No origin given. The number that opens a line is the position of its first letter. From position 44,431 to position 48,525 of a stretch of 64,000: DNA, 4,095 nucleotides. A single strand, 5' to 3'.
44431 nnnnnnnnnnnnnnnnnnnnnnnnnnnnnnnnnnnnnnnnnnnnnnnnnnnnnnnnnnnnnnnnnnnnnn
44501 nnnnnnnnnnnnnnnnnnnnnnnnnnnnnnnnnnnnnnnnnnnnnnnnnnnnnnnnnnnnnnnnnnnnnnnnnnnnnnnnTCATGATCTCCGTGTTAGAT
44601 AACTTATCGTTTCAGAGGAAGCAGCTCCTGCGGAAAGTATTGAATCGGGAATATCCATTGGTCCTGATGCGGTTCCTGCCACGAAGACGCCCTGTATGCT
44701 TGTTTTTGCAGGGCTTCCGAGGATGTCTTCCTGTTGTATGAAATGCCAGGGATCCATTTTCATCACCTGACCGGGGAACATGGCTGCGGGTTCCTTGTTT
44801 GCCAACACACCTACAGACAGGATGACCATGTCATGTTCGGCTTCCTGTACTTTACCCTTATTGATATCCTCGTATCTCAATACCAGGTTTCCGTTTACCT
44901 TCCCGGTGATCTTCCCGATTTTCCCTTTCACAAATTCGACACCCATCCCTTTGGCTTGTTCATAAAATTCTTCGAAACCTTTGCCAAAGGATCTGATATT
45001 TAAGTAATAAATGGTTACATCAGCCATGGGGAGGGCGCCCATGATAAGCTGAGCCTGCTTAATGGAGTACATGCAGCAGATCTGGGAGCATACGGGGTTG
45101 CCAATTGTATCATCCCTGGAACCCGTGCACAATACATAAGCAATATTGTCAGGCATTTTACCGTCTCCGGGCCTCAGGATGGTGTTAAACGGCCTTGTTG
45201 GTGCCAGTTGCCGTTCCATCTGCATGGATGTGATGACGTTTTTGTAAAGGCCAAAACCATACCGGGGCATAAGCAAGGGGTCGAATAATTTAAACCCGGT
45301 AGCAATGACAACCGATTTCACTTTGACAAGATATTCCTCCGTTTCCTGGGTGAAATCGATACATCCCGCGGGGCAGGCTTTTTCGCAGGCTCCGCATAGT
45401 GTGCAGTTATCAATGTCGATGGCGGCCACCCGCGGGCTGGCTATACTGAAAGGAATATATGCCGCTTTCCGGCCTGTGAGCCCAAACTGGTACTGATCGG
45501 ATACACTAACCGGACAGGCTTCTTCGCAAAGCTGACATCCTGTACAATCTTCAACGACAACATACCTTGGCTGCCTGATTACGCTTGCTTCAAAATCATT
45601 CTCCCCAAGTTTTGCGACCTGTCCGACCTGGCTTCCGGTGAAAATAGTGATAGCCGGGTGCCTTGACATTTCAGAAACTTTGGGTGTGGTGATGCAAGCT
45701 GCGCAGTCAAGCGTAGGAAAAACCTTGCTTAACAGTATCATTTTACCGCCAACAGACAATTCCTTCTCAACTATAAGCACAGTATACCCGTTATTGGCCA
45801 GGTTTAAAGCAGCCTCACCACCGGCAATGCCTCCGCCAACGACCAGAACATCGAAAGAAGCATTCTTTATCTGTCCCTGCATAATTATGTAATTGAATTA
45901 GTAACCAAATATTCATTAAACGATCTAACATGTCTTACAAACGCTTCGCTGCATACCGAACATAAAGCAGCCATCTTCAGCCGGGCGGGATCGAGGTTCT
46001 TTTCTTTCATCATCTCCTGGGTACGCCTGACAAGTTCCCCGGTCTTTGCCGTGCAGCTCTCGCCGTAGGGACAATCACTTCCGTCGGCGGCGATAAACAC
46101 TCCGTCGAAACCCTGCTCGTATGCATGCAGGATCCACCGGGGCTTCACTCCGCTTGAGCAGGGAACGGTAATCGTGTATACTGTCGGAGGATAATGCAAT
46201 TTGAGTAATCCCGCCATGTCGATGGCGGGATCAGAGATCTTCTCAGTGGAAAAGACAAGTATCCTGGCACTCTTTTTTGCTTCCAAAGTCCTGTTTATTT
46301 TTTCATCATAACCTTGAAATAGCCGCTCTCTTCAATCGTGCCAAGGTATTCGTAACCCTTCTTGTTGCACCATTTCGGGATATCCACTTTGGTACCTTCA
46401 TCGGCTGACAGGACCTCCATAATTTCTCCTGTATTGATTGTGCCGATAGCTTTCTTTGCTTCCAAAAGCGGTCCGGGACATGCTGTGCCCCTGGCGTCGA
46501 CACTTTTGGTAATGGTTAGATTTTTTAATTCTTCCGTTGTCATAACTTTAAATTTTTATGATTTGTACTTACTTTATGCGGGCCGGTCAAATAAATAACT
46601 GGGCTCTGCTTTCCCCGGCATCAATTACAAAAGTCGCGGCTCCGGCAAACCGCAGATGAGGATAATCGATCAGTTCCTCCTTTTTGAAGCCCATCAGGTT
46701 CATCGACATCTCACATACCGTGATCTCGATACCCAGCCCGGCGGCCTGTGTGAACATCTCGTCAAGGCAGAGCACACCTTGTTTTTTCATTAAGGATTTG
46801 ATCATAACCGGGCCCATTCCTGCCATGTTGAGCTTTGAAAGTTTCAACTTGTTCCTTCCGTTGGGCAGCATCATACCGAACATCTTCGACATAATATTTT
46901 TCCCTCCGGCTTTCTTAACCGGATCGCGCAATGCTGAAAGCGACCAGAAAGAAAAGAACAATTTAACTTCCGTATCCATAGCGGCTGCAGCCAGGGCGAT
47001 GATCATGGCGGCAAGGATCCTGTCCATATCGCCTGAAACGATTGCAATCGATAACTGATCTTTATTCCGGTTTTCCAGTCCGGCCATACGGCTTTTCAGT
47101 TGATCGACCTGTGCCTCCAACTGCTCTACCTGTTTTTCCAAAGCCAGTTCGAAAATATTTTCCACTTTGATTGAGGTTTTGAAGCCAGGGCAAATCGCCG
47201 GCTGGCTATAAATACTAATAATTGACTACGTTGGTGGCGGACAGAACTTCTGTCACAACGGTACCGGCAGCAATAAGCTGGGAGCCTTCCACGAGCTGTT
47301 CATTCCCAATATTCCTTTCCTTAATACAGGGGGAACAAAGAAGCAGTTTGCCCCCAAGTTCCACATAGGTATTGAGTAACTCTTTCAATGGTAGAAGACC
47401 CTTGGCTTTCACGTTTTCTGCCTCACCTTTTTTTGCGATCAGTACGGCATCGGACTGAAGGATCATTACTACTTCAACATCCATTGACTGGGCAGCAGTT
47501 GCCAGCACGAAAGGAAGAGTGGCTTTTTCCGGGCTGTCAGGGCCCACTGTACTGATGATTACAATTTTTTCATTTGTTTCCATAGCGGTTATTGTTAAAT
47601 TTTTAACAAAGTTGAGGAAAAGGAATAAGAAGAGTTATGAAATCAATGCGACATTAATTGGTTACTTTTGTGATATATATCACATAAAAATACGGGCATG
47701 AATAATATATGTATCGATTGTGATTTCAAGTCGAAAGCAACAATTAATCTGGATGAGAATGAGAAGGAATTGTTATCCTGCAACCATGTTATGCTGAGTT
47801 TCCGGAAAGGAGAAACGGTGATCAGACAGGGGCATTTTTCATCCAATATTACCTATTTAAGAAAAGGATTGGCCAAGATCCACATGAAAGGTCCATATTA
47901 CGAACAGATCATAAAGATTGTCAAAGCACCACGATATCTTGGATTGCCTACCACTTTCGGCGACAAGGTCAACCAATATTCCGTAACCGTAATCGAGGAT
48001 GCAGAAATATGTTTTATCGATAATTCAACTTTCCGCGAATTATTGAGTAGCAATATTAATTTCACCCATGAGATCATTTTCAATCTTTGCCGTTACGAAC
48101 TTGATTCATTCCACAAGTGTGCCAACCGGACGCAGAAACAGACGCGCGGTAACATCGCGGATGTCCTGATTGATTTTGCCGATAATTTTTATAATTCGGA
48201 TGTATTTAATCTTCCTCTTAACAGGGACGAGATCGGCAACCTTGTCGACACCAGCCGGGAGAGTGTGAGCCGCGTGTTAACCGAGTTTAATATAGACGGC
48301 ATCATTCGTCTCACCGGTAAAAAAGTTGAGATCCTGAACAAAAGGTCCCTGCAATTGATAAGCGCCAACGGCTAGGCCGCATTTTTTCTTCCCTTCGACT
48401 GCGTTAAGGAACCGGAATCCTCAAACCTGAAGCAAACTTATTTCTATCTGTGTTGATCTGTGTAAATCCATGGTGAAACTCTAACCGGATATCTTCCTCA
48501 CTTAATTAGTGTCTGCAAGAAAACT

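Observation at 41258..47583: Qmo-like quinone-linked electron module in one operon with TusA and two DsrE-family sulfur carriers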

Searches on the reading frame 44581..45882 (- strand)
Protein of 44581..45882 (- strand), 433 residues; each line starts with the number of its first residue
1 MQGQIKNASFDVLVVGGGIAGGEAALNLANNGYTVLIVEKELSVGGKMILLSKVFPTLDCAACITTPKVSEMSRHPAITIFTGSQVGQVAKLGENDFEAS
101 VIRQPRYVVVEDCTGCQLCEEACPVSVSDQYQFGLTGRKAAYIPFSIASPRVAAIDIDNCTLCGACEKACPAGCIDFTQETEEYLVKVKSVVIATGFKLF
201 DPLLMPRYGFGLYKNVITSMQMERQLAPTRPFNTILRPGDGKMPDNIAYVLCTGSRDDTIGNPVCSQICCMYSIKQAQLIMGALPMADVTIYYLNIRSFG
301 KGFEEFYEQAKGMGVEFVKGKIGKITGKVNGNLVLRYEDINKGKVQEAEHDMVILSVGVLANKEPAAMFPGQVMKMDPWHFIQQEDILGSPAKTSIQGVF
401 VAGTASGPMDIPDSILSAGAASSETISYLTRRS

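Call 3: search_protein_families(library=pfam, proteins=[window:44581-45882:-], max_evalue=0.01)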
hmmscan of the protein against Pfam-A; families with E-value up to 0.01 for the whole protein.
window:44581-45882:- (433 aa): 20 families
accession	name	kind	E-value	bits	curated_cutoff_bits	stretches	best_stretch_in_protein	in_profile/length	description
PF07992.20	Pyr_redox_2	-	3.2e-15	56.8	26.1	1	10-409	1-282/291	Pyridine nucleotide-disulphide oxidoreductase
PF12797.12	Fer4_2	-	1.2e-08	34.7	24.5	2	154-172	4-22/22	4Fe-4S binding domain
PF13183.11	Fer4_8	-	1.6e-08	35.4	27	1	110-173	2-67/68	4Fe-4S dicluster domain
PF12838.12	Fer4_7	-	3.2e-08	34.3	27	2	113-174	2-52/52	4Fe-4S dicluster domain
PF00037.32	Fer4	-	5.1e-08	32.9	21.1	2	155-175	3-23/24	4Fe-4S binding domain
PF13187.11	Fer4_9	-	5.5e-08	33.2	27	1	112-175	1-52/52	4Fe-4S dicluster domain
PF12831.13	FAD_oxidored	-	6.6e-08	32.7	27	1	11-48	1-38/416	FAD dependent oxidoreductase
PF01266.30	DAO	-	9e-08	32.5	27.9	1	11-45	1-35/353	FAD dependent oxidoreductase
PF00890.30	FAD_binding_2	-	1.6e-06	28.1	20.4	1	11-47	1-37/414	FAD binding domain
PF01946.23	Thi4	-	3.8e-06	26.8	26.2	1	5-56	13-65/235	Thi4 family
PF12837.12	Fer4_6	-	5.8e-06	26.5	25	1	152-175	1-24/24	4Fe-4S binding domain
PF13237.11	Fer4_10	-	1.3e-05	25.4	25.5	2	155-178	4-22/53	4Fe-4S dicluster domain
PF01134.28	GIDA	-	1.7e-05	24.5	22.1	1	11-43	1-33/391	Glucose inhibited division protein A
PF13534.11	Fer4_17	-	1.9e-05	25.6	22.2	0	108-127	41-60/61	4Fe-4S dicluster domain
PF14697.11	Fer4_21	-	2.1e-05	25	35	2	108-125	36-53/59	4Fe-4S dicluster domain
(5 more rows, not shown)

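Call 5: search_protein_families(library=ncbifam, proteins=[window:44581-45882:-], max_evalue=0.01)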
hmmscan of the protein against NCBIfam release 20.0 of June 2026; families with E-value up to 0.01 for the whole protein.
window:44581-45882:- (433 aa): 149 families (the best 25 are shown)
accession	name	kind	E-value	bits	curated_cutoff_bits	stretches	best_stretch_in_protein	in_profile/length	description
NF040770.1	hetero_SS_HdrA2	exception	9.4e-136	453.9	1100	1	8-430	138-561/777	CoB-CoM heterodisulfide reductase HdrA2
NF041891.1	hdrA_Methbact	equivalog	3.8e-95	319.7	1300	1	11-426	135-553/762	ferredoxin:CoB-CoM heterodisulfide reductase subunit HdrA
NF041778.1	hetero_SS_HdrA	equivalog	5.4e-95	318.8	1400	1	10-430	143-571/771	ferredoxin:CoB-CoM heterodisulfide reductase subunit HdrA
TIGR01971.1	NuoI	subfamily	1.6e-08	34.2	113.05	1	109-185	40-108/121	NADH-quinone oxidoreductase, chain I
NF038196.1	ferrodoxin_EFR1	subfamily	1.7e-08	34.8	75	2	156-181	183-207/242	EFR1 family ferrodoxin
TIGR02032.1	GG-red-SF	subfamily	9.1e-08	32.1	158.8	1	10-44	1-35/297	geranylgeranyl reductase family protein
TIGR01350.1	lipoamide_DH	equivalog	1e-07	31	408.8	1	10-46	2-37/461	dihydrolipoyl dehydrogenase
NF004545.0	PRK05888.3-1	equivalog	1.5e-07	31.2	229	1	107-182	62-130/154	NADH-quinone oxidoreductase subunit NuoI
TIGR01292.1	TRX_reduct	equivalog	1.7e-07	30.3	343.45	1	321-404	199-273/300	thioredoxin-disulfide reductase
TIGR03997.1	mycofact_OYE_2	equivalog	3.6e-07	29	793.15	1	11-86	381-454/645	mycofactocin system FadH/OYE family oxidoreductase 2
NF003585.0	PRK05249.1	equivalog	4.4e-07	28.9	465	1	6-49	3-46/464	Si-specific NAD(P)(+) transhydrogenase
NF042909.1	FMH_DH_FwdF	exception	5.1e-07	29.1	375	1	111-182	15-79/336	tungsten-dependent formylmethanofuran dehydrogenase subunit FwdF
NF053717.1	VnlPnlRedVprA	equivalog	5.4e-07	28.8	600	1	6-47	3-44/481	vinyl phenol reductase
NF009410.0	PRK12771.1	subfamily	6.3e-07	28.3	516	1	8-48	137-177/566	NAD(P)-binding protein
NF045599.1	bili_reduct_long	exception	9.1e-07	27.5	750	1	11-56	383-427/641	bilirubin reductase, long form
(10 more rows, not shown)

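Call 19: search_solved_structures(query=window:44581-45882:-, max_evalue=1e-10)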
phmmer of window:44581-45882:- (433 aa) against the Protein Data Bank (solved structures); distinct sequences matched with E-value up to 1e-10: 6.
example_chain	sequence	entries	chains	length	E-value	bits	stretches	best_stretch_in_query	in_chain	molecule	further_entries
8rvu_a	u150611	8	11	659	1e-103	350.4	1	11-423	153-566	H(2):CoB-CoM heterodisulfide,ferredoxin reductase subunit A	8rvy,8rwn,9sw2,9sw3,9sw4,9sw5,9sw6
8rvv_A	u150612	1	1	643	1.2e-103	350.1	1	11-423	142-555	H(2):CoB-CoM heterodisulfide,ferredoxin reductase subunit A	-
9sfi_A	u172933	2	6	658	1.7e-103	349.7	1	11-424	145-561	CoB--CoM heterodisulfide reductase iron-sulfur subunit A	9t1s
5odc_A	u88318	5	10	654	5.1e-103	348.1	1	12-425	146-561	Heterodisulfide reductase, subunit A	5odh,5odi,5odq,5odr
7bkb_A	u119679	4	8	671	1.3e-84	287.4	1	12-426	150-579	CoB--CoM heterodisulfide reductase iron-sulfur subunit A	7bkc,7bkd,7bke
6tjr_A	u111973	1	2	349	1.8e-40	142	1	186-427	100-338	Fumarate reductase/succinate dehydrogenase flavoprotein domain protein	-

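Call 39: list_cluster_members(proteins=[P0001, window:44581-45882:-, window:46295-46543:-, window:46587-47165:-, window:42316-42594:-, window:45885-46286:-, window:47215-47583:-])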
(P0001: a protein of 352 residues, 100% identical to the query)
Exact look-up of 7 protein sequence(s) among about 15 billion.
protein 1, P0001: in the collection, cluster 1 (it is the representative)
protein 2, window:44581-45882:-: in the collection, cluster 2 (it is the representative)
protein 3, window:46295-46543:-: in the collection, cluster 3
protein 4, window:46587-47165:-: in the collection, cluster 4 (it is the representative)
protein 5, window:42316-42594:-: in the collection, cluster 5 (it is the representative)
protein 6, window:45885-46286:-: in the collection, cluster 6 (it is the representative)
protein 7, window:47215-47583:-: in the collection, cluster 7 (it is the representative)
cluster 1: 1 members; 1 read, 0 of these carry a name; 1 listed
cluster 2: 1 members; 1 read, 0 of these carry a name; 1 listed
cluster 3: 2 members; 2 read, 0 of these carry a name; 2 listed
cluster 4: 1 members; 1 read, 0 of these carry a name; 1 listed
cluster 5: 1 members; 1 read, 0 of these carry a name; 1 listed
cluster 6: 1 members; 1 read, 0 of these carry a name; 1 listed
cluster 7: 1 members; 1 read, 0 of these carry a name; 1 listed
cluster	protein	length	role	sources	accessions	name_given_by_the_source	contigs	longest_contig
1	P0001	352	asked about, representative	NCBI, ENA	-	-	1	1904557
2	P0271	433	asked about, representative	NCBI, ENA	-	-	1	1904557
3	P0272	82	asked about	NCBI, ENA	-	-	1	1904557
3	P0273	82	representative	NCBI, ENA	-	-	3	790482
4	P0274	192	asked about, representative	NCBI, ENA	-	-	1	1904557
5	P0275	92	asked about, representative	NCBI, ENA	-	-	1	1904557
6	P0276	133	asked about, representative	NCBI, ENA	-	-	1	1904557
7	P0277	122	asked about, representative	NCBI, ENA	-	-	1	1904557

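Call 40: find_encoding_contigs(protein=window:44581-45882:-, flank=1000, max_places=2)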
Protein window:44581-45882:- (433 aa): no gene with exactly this product is on record in the collection.

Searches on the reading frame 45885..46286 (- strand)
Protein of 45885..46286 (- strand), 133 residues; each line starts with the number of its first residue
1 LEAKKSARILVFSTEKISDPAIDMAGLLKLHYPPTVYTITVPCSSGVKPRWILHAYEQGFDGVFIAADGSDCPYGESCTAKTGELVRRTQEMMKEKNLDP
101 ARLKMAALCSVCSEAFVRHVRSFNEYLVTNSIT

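Call 3: search_protein_families(library=pfam, proteins=[window:45885-46286:-], max_evalue=0.01)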
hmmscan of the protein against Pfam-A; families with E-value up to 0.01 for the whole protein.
window:45885-46286:- (133 aa): 1 family
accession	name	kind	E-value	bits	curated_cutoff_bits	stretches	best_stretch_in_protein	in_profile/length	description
PF02662.21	FlpD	-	1.3e-26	93.5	22.3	1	9-127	1-119/123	Methyl-viologen-reducing hydrogenase, delta subunit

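Call 5: search_protein_families(library=ncbifam, proteins=[window:45885-46286:-], max_evalue=0.01)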
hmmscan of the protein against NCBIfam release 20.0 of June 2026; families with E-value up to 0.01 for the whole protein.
window:45885-46286:- (133 aa): 5 families
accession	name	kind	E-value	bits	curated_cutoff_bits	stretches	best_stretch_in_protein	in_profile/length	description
NF040770.1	hetero_SS_HdrA2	exception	3.2e-17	61.9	1100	1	4-127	645-768/777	CoB-CoM heterodisulfide reductase HdrA2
NF045873.1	F420_non_VhuD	exception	2e-12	47.3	215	1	9-125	4-120/132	F420-non-reducing hydrogenase iron-sulfur subunit VhuD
NF041891.1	hdrA_Methbact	equivalog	1e-10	40.6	1300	1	5-110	642-741/762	ferredoxin:CoB-CoM heterodisulfide reductase subunit HdrA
NF041778.1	hetero_SS_HdrA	equivalog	1.6e-05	23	1400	1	6-80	653-727/771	ferredoxin:CoB-CoM heterodisulfide reductase subunit HdrA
TIGR03290.1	CoB_CoM_SS_C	equivalog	0.0032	17.4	160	1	71-122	13-64/144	CoB--CoM heterodisulfide reductase subunit C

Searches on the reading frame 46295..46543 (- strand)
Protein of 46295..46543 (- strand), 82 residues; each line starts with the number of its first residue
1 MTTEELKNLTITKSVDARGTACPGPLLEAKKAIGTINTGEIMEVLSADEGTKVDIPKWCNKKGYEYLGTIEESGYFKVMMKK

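Call 3: search_protein_families(library=pfam, proteins=[window:46295-46543:-], max_evalue=0.01)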
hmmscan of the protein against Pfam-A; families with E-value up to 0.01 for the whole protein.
window:46295-46543:- (82 aa): 1 family
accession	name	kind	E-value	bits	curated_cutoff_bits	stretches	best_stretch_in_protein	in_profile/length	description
PF01206.22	TusA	-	2.6e-22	78.9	28.6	1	14-82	2-70/70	Sulfurtransferase TusA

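Call 5: search_protein_families(library=ncbifam, proteins=[window:46295-46543:-], max_evalue=0.01)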
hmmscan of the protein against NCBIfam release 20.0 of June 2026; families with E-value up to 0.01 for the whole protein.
window:46295-46543:- (82 aa): 4 families
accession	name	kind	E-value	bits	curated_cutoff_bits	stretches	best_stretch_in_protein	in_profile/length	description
NF001423.0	PRK00299.1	equivalog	5.2e-11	42.2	78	1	10-82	7-79/82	sulfurtransferase TusA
TIGR03527.1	selenium_YedF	equivalog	7.7e-09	35.7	110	1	15-82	1-68/194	sulfurtransferase-like selenium metabolism protein YedF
NF008242.0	PRK11018.1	equivalog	1.6e-08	34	79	1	7-74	3-69/78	sulfurtransferase-like selenium metabolism protein YedF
NF041048.1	TusA_like_YeeD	exception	0.00019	21.1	147.5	1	13-64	2-53/72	thiosulfate utilization sulfurtransferase TsuB/YeeD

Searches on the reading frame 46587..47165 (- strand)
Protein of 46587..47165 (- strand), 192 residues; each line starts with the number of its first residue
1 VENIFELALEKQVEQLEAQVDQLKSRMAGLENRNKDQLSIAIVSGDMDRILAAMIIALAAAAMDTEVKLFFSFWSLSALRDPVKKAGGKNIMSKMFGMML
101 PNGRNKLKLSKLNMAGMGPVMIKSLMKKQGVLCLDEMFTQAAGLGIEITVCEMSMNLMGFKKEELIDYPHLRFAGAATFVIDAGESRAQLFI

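Call 3: search_protein_families(library=pfam, proteins=[window:46587-47165:-], max_evalue=0.01)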
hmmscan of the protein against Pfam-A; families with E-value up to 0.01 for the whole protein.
window:46587-47165:- (192 aa): 2 families
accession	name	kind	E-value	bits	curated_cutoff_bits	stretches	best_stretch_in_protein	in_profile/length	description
PF13686.11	DrsE_2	-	2e-43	148.4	25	1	35-191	2-156/156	DsrE/DsrF/DrsH-like family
PF02635.20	DsrE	-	1.7e-06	28.6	22.7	0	129-179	55-103/116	DsrE/DsrF-like family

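Call 5: search_protein_families(library=ncbifam, proteins=[window:46587-47165:-], max_evalue=0.01)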
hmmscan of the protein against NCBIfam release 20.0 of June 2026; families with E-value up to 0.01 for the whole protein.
window:46587-47165:- (192 aa): 1 family
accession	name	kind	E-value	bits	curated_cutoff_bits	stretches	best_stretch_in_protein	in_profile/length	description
NF047629.1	SulfCarrDsrE2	equivalog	8.3e-17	61.8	210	1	36-192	4-159/159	sulfur carrier protein DsrE2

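Call 44: search_solved_structures(query=window:46587-47165:-, max_evalue=0.01)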
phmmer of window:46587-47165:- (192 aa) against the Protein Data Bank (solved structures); distinct sequences matched with E-value up to 0.01: 2.
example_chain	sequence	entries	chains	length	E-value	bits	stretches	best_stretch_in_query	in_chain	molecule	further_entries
3pnx_A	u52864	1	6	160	1.2e-26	96.9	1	31-192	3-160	Putative sulfurtransferase dsrE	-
2qs7_A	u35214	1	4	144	2.1e-12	50.6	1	30-192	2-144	Uncharacterized protein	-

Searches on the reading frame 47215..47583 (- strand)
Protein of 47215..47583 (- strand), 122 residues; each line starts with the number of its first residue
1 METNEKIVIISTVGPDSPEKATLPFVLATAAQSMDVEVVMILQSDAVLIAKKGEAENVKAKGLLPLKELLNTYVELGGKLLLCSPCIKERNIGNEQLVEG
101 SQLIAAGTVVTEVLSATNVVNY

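Call 3: search_protein_families(library=pfam, proteins=[window:47215-47583:-], max_evalue=0.01)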
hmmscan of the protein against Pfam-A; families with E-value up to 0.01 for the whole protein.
window:47215-47583:- (122 aa): 2 families
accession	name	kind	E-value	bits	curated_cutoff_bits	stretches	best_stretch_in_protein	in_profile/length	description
PF02635.20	DsrE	-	3.4e-16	59.9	22.7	1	6-121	2-115/116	DsrE/DsrF-like family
PF13686.11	DrsE_2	-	8e-07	29.6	25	0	4-40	2-36/156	DsrE/DsrF/DrsH-like family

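Call 5: search_protein_families(library=ncbifam, proteins=[window:47215-47583:-], max_evalue=0.01)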
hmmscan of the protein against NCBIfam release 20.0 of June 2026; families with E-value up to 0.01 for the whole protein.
window:47215-47583:- (122 aa): 2 families
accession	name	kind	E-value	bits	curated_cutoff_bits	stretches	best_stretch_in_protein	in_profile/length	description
TIGR03010.1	sulf_tusC_dsrF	equivalog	0.0014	18.6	94.15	1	20-118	17-112/116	sulfurtransferase complex subunit TusC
NF047629.1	SulfCarrDsrE2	equivalog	0.0046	17.1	210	0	56-110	93-147/159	sulfur carrier protein DsrE2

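Call 45: search_solved_structures(query=window:47215-47583:-, max_evalue=0.01)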
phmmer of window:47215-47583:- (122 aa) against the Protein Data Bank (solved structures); distinct sequences matched with E-value up to 0.01: 1.
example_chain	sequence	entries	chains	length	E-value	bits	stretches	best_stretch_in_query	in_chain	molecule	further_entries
3mc3_A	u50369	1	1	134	1.8e-07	34.4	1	2-117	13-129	DsrE/DsrF-like family protein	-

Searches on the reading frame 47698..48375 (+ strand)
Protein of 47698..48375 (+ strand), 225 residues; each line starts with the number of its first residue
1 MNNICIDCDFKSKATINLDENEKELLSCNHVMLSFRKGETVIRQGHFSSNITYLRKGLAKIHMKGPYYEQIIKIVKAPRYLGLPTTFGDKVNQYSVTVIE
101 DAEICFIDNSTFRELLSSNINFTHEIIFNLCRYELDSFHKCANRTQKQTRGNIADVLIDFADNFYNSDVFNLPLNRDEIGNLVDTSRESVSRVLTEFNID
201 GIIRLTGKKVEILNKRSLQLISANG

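Call 3: search_protein_families(library=pfam, proteins=[window:47698-48375:+], max_evalue=0.01)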
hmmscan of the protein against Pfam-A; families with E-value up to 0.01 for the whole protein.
window:47698-48375:+ (225 aa): 3 families
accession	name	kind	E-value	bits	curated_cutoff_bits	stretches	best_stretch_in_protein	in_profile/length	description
PF13545.12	HTH_Crp_2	-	1.2e-13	51.3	27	1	153-219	3-68/70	Crp-like helix-turn-helix domain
PF00027.35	cNMP_binding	-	1.4e-12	47.9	27.5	1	34-119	3-89/89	Cyclic nucleotide-binding domain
PF00325.26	Crp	-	6.9e-07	29.3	21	1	172-203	1-32/32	Bacterial regulatory proteins, crp family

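Call 5: search_protein_families(library=ncbifam, proteins=[window:47698-48375:+], max_evalue=0.01)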
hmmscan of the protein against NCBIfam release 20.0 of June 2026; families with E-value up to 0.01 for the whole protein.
window:47698-48375:+ (225 aa): 8 families
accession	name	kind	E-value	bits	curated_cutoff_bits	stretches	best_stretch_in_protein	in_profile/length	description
NF008732.0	PRK11753.1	equivalog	2.8e-13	49.8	266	1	18-214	12-212/214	cAMP-activated global transcriptional regulator CRP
NF045989.1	TransRegFnrLRhodb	equivalog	1.8e-12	47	300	1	3-214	8-227/245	transcriptional regulator FnrL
NF006901.0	PRK09392.1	equivalog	8.4e-10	38.4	211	1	33-221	33-220/236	transcriptional activator FtrB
NF008365.0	PRK11161.1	subfamily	3.9e-09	36.2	228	1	5-223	20-244/250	fumarate/nitrate reduction transcriptional regulator Fnr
NF050806.1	TransRegFixKCaul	equivalog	4.2e-07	29.4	300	1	134-220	121-212/215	transcriptional regulator FixK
NF052518.1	TransRegLdrP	equivalog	4.4e-05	23.6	300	1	34-219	3-185/195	transcriptional regulator LdrP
NF007707.0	PRK10402.1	subfamily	0.00011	22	180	1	32-218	33-214/226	transcriptional regulator YeiL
NF010499.0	PRK13918.1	equivalog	0.00066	19.2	274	1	33-222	15-201/205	CRP/FNR family transcriptional regulator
